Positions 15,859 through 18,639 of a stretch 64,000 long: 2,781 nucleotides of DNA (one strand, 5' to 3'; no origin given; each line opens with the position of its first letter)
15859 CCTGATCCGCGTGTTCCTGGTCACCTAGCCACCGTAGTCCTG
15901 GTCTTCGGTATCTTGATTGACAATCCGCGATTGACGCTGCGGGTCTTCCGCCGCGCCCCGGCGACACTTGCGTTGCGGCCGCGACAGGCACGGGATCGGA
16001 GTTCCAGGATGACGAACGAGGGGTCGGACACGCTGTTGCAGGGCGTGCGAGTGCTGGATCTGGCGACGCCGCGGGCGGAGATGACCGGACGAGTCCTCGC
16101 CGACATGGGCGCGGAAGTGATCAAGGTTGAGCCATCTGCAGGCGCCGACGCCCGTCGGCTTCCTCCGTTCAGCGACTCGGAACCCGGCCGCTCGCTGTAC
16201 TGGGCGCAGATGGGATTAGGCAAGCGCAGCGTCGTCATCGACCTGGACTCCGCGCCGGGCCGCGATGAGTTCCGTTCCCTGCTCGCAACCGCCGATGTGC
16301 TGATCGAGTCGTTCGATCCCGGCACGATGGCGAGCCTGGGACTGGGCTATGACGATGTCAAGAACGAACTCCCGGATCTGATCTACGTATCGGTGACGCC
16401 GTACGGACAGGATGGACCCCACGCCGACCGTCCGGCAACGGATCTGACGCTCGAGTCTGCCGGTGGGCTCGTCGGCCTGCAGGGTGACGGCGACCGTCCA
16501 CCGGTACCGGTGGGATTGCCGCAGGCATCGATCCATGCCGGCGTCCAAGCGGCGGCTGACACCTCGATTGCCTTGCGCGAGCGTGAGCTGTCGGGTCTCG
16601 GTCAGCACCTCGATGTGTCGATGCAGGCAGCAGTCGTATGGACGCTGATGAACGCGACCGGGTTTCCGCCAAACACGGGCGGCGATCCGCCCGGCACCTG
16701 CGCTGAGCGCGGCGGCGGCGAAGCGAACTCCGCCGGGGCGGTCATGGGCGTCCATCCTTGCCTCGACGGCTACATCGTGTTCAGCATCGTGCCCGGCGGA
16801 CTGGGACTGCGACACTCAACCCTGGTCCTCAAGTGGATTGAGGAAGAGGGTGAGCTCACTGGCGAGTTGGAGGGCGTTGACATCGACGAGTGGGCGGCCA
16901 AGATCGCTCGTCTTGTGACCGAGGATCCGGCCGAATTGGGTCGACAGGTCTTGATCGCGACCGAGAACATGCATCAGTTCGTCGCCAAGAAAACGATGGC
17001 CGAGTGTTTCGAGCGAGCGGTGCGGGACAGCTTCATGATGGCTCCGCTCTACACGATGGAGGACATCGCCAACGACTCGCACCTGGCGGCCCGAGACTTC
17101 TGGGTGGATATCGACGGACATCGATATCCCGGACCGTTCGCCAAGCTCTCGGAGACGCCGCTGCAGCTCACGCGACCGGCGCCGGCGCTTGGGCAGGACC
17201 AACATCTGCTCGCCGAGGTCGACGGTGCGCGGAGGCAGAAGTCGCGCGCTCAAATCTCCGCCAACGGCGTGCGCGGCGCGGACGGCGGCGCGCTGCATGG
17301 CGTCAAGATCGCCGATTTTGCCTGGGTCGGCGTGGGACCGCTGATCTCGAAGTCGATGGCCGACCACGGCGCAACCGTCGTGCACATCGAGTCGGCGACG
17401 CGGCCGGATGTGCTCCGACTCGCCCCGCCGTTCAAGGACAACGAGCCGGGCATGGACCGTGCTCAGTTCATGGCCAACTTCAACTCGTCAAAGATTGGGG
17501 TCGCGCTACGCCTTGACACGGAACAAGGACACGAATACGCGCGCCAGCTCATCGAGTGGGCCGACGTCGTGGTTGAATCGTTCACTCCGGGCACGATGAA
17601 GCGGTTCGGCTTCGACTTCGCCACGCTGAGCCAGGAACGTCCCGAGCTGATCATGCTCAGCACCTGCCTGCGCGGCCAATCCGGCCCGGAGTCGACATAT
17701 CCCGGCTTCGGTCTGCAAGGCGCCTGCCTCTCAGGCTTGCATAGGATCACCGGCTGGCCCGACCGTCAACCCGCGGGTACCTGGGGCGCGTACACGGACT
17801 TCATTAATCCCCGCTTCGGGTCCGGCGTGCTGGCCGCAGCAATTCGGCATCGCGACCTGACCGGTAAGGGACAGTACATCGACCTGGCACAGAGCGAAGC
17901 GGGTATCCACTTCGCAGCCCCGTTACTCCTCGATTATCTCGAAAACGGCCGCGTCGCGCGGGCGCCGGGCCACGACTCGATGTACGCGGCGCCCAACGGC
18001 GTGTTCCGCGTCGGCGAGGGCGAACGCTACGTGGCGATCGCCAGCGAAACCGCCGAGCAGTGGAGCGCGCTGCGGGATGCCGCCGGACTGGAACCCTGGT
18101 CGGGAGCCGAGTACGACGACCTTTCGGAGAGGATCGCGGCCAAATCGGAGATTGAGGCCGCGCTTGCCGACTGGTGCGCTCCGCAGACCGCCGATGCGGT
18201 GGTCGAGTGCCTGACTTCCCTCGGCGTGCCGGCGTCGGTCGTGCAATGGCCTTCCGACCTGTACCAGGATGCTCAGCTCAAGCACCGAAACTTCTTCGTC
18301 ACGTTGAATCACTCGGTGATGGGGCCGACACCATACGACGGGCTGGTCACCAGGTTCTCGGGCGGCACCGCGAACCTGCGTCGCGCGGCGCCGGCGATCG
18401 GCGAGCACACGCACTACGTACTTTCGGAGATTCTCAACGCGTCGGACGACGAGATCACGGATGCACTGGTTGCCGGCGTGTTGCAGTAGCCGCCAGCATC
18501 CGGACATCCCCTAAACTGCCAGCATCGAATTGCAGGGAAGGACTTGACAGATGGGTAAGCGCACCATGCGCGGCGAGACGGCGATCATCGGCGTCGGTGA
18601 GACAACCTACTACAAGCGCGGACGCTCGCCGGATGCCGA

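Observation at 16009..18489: Fused twin family-III CoA-transferase (two CaiB/BaiF domains in one 826-aa polypeptide)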

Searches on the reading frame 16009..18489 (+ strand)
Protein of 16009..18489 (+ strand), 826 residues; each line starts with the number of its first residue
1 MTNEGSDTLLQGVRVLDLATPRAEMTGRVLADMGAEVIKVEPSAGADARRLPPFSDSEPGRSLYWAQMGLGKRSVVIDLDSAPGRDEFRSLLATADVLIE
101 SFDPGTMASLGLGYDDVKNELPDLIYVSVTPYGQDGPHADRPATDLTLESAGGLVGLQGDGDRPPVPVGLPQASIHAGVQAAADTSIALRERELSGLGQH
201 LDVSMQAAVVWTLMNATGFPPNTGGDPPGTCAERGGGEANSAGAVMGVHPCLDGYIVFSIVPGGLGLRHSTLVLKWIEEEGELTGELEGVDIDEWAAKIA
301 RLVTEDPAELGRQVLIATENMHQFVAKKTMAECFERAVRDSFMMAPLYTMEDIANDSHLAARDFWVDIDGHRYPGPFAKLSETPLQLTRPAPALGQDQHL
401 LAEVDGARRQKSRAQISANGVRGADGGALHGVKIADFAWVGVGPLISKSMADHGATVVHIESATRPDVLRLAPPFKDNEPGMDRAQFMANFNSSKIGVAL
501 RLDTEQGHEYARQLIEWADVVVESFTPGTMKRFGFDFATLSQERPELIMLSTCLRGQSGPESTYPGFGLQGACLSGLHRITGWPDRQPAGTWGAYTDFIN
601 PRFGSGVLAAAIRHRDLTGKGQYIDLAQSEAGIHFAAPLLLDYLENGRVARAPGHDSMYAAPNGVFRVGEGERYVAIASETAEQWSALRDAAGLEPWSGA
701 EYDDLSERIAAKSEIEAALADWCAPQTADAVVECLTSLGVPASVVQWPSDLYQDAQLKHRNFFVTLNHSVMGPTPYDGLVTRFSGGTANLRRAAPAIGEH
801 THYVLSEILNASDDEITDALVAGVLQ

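Call 3: search_protein_families(library=pfam, proteins=[window:16009-18486:+], max_evalue=0.01)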
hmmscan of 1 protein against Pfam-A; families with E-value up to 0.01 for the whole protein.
window:16009-18486:+ (826 aa): 1 family
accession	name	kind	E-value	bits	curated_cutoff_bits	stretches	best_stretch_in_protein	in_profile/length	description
PF02515.22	CoA_transf_3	-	6.7e-164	545.7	23.3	2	429-801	1-366/366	CoA-transferase family III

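Call 4: search_protein_families(library=ncbifam, proteins=[window:16009-18486:+], max_evalue=0.01)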
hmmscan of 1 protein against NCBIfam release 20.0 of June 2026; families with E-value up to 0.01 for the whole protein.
window:16009-18486:+ (826 aa): 7 families
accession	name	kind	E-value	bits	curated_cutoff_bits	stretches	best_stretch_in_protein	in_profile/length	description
NF052585.1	SucGlutTfsCaiB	equivalog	7.6e-90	301.3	750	2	7-407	5-391/394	succinate--glutarate CoA-transferase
NF041294.1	Scnl_mescCoAtase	equivalog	2.2e-85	287.1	700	2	427-805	2-380/381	succinyl-CoA:mesaconate CoA-transferase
NF003809.0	PRK05398.1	subfamily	3e-70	236.9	442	3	9-210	4-205/416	formyl-CoA transferase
NF008511.0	PRK11430.1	equivalog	2.3e-64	217.9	522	2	1-212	1-211/381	CoA:oxalate CoA-transferase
TIGR03253.1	oxalate_frc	equivalog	1e-63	215.5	504.2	3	9-210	3-204/416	formyl-CoA transferase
NF002914.1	PRK03525.1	equivalog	6e-47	160.4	413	2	427-823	8-395/400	L-carnitine CoA-transferase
TIGR04253.1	mesacon_CoA_iso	equivalog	9e-29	100.6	725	2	427-817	1-392/403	2-methylfumaryl-CoA isomerase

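Call 8: search_solved_structures(query=window:16009-18486:+, max_evalue=1e-10)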
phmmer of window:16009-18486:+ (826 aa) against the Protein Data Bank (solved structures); distinct sequences matched with E-value up to 1e-10: 35.
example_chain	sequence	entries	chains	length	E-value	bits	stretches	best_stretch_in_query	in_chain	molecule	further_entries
9fn0_B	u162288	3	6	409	2.1e-64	221.2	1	428-819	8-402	Subunit of Benzylsuccinate CoA-transferase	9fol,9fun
4ed9_A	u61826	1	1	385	4.7e-44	153.9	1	7-204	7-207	CAIB/BAIF family protein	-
9br6_A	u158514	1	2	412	5e-42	147.2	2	10-179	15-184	Succinate--hydroxymethylglutarate CoA-transferase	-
9br7_A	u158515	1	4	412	3.5e-41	144.4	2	10-179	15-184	Succinate--hydroxymethylglutarate CoA-transferase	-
9fn0_A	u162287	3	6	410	9.2e-41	143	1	13-301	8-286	Subunit of Benzylsuccinate CoA-transferase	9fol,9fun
10uh_A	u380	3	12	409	1.9e-39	138.6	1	10-229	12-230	Formyl-coenzyme a transferase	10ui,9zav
4hl6_A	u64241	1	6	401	1.4e-33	119.3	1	1-209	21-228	Uncharacterized protein YfdE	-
5yiy_A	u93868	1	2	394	6.1e-33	117.1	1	10-259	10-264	CoA transferase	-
5yit_A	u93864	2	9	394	7.5e-33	116.8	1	10-259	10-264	CoA transferase III | Uncharacterized protein Rv3272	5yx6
1pqy_A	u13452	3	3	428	2.5e-27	98.5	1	8-210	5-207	Hypothetical protein yfdW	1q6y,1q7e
1pt5_A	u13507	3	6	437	2.7e-27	98.4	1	7-210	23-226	Hypothetical protein yfdW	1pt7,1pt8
2vjp_A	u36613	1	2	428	5.9e-24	87.4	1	429-642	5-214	FORMYL-COENZYME A TRANSFERASE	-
2vjo_A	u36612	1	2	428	1.1e-23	86.5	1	429-642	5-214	FORMYL-COENZYME A TRANSFERASE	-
2vjn_A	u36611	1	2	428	2e-23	85.6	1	429-642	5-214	FORMYL-COENZYME A TRANSFERASE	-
2vjk_A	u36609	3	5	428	2.1e-23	85.6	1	429-642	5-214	FORMYL-COENZYME A TRANSFERASE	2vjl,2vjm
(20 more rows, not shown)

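Call 9: find_homologous_proteins(query=window:16009-18486:+, max_evalue=1e-20)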
Query window:16009-18486:+ (826 aa): 1985 proteins with E <= 1e-20 among 8000 candidates; the best 120 are listed.
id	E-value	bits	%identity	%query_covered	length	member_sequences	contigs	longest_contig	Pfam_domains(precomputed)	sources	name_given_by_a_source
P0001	0.0e+0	1886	100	100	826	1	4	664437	PF02515.23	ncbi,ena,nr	ncbi:MAG: CoA transferase [Chloroflexi bacterium]|nr:CoA transferase [Chloroflexota bacterium] MYF82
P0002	0.0e+0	1883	100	100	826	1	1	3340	PF02515.23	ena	-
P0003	0.0e+0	1882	100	100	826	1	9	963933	PF02515.23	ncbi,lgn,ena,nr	ncbi:MAG: CoA transferase [Chloroflexi bacterium]|nr:CoA transferase [Chloroflexota bacterium] MCY36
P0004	0.0e+0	1881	100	100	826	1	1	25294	PF02515.23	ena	-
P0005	0.0e+0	1880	100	100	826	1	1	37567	PF02515.23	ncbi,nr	ncbi:MAG: CoA transferase [Chloroflexi bacterium]|nr:CoA transferase [Chloroflexota bacterium]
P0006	0.0e+0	1879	100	100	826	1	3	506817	PF02515.23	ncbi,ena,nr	ncbi:MAG: CoA transferase [Chloroflexi bacterium]|nr:CoA transferase [Chloroflexota bacterium] MYD17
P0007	0.0e+0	1841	99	98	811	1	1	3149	PF02515.23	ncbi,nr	ncbi:MAG: CoA transferase, partial [Chloroflexi bacterium]|nr:CoA transferase [Chloroflexota bacteri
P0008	0.0e+0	1771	93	100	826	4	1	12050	PF02515.23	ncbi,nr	ncbi:MAG: CoA transferase [Chloroflexi bacterium]|nr:CoA transferase [Chloroflexota bacterium]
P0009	0.0e+0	1701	89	100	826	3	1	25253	PF02515.23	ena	-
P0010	0.0e+0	1676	88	100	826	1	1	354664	PF02515.23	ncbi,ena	-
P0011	0.0e+0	1674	88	100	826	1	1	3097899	PF02515.23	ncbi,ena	-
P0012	0.0e+0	1673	88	100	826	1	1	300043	PF02515.23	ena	-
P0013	0.0e+0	1671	88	100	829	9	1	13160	PF02515.23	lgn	-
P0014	0.0e+0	1648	87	100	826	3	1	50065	PF02515.23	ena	-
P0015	0.0e+0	1610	85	100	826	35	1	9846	PF02515.23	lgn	-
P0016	0.0e+0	1606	85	100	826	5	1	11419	PF02515.23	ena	-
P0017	0.0e+0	1603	84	100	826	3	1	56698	PF02515.23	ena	-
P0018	0.0e+0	1564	83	99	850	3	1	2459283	PF02515.23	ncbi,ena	-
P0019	0.0e+0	1558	82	100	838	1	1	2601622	PF02515.23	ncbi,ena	-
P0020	0.0e+0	1552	81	100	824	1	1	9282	PF02515.23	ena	-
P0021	0.0e+0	1547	81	100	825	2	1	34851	PF02515.23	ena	-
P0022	0.0e+0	1541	81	100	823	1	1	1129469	PF02515.23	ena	-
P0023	0.0e+0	1540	81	100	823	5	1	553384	PF02515.23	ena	-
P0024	0.0e+0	1540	81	100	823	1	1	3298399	PF02515.23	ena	-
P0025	0.0e+0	1538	81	100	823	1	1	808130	PF02515.23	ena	-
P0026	0.0e+0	1535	80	100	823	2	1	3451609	PF02515.23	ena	-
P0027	0.0e+0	1535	81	100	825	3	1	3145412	PF02515.23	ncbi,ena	-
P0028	0.0e+0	1535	80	100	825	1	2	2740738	PF02515.23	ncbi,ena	-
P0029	0.0e+0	1534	81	100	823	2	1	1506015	PF02515.23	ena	-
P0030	0.0e+0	1530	81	100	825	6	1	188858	PF02515.23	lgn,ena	-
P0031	0.0e+0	1525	81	100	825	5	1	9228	PF02515.23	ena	-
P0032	0.0e+0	1525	80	100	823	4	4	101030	PF02515.23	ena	-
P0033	0.0e+0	1523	80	100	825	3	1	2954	PF02515.23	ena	-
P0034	0.0e+0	1521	79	100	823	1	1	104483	PF02515.23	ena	-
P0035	0.0e+0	1520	79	100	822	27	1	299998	PF02515.23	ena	-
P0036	0.0e+0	1520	80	100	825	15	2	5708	PF02515.23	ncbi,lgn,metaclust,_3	metaclust:\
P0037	0.0e+0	1520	80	100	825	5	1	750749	PF02515.23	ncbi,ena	-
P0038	0.0e+0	1519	80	100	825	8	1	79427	PF02515.23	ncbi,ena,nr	ncbi:MAG: CoA transferase [Chloroflexota bacterium]|nr:CoA transferase [Chloroflexota bacterium]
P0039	0.0e+0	1518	80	100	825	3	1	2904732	PF02515.23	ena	-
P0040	0.0e+0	1509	79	100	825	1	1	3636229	PF02515.23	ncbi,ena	-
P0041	0.0e+0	1507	79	100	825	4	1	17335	PF02515.23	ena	-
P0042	0.0e+0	1506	80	100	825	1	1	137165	PF02515.23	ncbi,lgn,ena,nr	ncbi:MAG: CoA transferase [Chloroflexota bacterium]|nr:CoA transferase [Chloroflexota bacterium]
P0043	0.0e+0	1502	79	100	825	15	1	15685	PF02515.23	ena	-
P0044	0.0e+0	1502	80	100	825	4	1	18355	PF02515.23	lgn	-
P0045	0.0e+0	1502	79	100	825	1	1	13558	PF02515.23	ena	-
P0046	0.0e+0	1501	79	100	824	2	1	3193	PF02515.23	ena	-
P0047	0.0e+0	1500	79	100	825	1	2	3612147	PF02515.23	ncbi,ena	-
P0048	0.0e+0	1500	79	100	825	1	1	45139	PF02515.23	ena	-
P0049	0.0e+0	1498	79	100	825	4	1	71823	PF02515.23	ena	-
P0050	0.0e+0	1495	79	100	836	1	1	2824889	PF02515.23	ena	-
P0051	0.0e+0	1493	78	100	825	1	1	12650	PF02515.23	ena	-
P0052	0.0e+0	1488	79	100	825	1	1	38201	PF02515.23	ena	-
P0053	0.0e+0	1485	79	100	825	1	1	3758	PF02515.23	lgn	-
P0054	0.0e+0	1462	79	97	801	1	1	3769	PF02515.23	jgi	-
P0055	0.0e+0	1452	77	100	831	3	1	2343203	PF02515.23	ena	-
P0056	0.0e+0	1451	77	100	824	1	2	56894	PF02515.23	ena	-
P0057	0.0e+0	1450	77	100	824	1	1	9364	PF02515.23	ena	-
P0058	0.0e+0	1439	75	100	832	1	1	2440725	PF02515.23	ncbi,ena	-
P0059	0.0e+0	1428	76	100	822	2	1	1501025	PF02515.23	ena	-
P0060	0.0e+0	1414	74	100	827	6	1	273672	PF02515.23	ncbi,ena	-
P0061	0.0e+0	1410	75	100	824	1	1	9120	PF02515.23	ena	-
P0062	0.0e+0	1326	71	100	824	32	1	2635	PF02515.23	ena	-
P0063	0.0e+0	1322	71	100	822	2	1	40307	PF02515.23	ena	-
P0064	0.0e+0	1320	70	98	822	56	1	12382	PF02515.23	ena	-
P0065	0.0e+0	1313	70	100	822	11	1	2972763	PF02515.23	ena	-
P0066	0.0e+0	1313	70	98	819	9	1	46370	PF02515.23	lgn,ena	-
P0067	0.0e+0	1310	70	100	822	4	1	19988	PF02515.23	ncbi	-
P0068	0.0e+0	1307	70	100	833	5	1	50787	PF02515.23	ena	-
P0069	0.0e+0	1300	70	99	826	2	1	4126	PF02515.23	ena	-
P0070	0.0e+0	1291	69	99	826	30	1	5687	PF02515.23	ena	-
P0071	0.0e+0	1285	69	99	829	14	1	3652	PF02515.23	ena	-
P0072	0.0e+0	1285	70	100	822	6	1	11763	PF02515.23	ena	-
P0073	0.0e+0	1283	69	100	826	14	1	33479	PF02515.23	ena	-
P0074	0.0e+0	1278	68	100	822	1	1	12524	PF02515.23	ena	-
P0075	0.0e+0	1241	86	75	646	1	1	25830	PF02515.23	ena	-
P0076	0.0e+0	1133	78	74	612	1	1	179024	PF02515.23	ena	-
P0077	0.0e+0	1104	88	67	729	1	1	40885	PF02515.23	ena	-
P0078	0.0e+0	1101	61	99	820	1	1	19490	PF02515.23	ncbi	-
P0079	0.0e+0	1093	60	98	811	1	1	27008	PF02515.23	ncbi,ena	-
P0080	0.0e+0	1091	60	99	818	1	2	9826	PF02515.23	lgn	-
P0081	0.0e+0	1091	61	99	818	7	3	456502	PF02515.23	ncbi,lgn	ncbi:MAG: CaiB/BaiF CoA transferase family protein [Dehalococcoidia bacterium]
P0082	0.0e+0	1086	62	98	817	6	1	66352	PF02515.23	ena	-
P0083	0.0e+0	1084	61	98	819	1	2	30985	PF02515.23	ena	-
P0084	0.0e+0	1083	61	99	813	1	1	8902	PF02515.23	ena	-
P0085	0.0e+0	1080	61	99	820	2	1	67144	PF02515.23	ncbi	-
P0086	0.0e+0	1075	60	100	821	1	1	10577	PF02515.23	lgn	-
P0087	0.0e+0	1068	60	99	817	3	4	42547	PF02515.23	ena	-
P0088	0.0e+0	1066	60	99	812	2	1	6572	PF02515.23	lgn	-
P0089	0.0e+0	1065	60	99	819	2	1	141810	PF02515.23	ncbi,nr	ncbi:MAG: CoA transferase [Chloroflexi bacterium]|nr:CoA transferase [Chloroflexota bacterium]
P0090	0.0e+0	1063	60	99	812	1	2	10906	PF02515.23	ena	-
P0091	0.0e+0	1059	60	99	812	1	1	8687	PF02515.23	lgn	-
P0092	0.0e+0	1055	59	98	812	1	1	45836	PF02515.23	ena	-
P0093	0.0e+0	1055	60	97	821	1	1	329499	PF02515.23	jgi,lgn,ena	-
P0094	0.0e+0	1044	59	99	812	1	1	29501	PF02515.23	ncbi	-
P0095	0.0e+0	1043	59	98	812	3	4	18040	PF02515.23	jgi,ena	-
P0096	0.0e+0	1011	58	99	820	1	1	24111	PF02515.23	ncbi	ncbi:MAG: CaiB/BaiF CoA transferase family protein [Tepidiformaceae bacterium]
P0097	2.8e-294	997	56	99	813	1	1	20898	PF02515.23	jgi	jgi:crotonobetainyl-CoA:carnitine CoA-transferase CaiB-like acyl-CoA transferase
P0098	2.3e-292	990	56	99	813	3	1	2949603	PF02515.23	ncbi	ncbi:MAG: CoA transferase [Dehalococcoidia bacterium]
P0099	7.4e-292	989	77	68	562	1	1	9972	PF02515.23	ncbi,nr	ncbi:MAG: CoA transferase [Chloroflexi bacterium]|nr:CoA transferase [Chloroflexota bacterium]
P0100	2.9e-291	987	77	68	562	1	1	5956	PF02515.23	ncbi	-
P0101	3.0e-291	987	57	99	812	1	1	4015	PF02515.23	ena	-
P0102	2.6e-290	983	56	99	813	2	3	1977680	PF02515.23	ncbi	ncbi:MAG: CaiB/BaiF CoA transferase family protein [Dehalococcoidia bacterium]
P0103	8.1e-290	982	57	98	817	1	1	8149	PF02515.23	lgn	-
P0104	1.9e-289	981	82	62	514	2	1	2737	PF02515.23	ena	-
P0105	3.2e-289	980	58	99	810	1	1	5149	PF02515.23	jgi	jgi:crotonobetainyl-CoA:carnitine CoA-transferase CaiB-like acyl-CoA transferase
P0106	9.8e-289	978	56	99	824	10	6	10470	PF02515.23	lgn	-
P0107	4.8e-287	973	71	72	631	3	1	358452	PF02515.23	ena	-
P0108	1.4e-286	971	56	99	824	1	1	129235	PF02515.23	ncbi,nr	ncbi:MAG: CoA transferase [Dehalococcoidia bacterium]|nr:CoA transferase [Dehalococcoidia bacterium]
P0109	2.7e-286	970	57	96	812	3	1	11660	PF02515.23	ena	-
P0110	4.1e-286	970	57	99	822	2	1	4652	PF02515.23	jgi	jgi:crotonobetainyl-CoA:carnitine CoA-transferase CaiB-like acyl-CoA transferase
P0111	5.5e-286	969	55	99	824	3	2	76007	PF02515.23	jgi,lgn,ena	-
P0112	9.4e-286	968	56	99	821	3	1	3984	PF02515.23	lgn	-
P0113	5.7e-285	966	55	99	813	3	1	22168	PF02515.23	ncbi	-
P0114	1.0e-284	965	56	99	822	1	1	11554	PF02515.23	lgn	-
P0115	1.4e-284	964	56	99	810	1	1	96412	PF02515.23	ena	-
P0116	2.1e-283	961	56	99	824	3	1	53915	PF02515.23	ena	-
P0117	1.9e-282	957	56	97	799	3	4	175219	PF02515.23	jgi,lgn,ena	-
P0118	2.3e-282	957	55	100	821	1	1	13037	PF02515.23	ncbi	ncbi:MAG: CaiB/BaiF CoA transferase family protein [Dehalococcoidia bacterium]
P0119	3.0e-282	957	56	98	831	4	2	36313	PF02515.23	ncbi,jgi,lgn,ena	-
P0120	4.4e-282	956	57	99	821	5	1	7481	PF02515.23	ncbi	-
